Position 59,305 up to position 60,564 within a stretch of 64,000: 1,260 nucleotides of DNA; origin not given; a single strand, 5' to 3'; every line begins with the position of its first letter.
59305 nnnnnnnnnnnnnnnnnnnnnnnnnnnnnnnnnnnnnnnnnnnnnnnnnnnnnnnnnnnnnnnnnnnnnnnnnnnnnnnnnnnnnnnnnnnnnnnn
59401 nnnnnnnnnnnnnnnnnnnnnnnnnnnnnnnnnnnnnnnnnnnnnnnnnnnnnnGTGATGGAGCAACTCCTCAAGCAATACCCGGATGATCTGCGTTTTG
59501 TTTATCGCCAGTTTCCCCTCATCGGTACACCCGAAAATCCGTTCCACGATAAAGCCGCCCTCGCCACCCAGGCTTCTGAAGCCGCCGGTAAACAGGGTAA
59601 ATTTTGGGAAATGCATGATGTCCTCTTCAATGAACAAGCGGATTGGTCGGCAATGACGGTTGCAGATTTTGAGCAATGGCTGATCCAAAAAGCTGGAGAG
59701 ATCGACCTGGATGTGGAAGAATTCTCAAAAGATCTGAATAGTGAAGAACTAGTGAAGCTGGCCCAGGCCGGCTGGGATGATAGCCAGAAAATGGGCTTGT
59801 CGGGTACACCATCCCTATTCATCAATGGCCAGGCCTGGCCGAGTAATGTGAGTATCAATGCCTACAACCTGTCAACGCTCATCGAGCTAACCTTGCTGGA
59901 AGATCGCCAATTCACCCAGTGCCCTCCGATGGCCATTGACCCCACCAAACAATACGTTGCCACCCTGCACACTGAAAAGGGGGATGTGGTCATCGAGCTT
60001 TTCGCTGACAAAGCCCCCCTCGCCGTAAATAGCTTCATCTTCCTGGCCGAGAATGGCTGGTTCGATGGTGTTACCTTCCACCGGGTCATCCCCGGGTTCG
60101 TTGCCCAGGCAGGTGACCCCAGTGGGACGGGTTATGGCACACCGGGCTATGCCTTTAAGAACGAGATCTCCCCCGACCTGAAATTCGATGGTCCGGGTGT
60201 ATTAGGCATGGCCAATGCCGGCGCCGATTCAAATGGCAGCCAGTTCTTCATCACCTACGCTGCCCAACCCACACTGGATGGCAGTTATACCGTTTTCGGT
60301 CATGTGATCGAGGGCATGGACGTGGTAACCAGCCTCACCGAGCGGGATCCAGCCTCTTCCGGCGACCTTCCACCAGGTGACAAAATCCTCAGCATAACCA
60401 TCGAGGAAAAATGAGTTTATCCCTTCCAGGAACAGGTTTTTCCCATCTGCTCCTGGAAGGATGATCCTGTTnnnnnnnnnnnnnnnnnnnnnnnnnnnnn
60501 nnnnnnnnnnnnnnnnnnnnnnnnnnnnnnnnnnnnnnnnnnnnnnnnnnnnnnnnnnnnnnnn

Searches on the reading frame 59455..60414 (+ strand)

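Call 39: search_protein_families(library=pfam, proteins=[window:59455-60414:+], max_evalue=0.01)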
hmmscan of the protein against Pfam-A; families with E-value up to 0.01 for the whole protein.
window:59455-60414:+ (319 aa): 4 families
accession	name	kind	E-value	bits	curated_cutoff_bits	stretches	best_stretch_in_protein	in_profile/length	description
PF00160.26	Pro_isomerase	-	1e-43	149.7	21.7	1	170-312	3-155/159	Cyclophilin type peptidyl-prolyl cis-trans isomerase/CLD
PF13462.12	Thioredoxin_4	-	4.3e-10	40.4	23.2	1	3-134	36-156/165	Thioredoxin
PF01323.26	DSBA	-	9.5e-09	35.7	25.6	1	2-135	20-184/191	DSBA-like thioredoxin domain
PF13743.12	Thioredoxin_5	-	0.00034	20.8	27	1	34-124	77-164/186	Thioredoxin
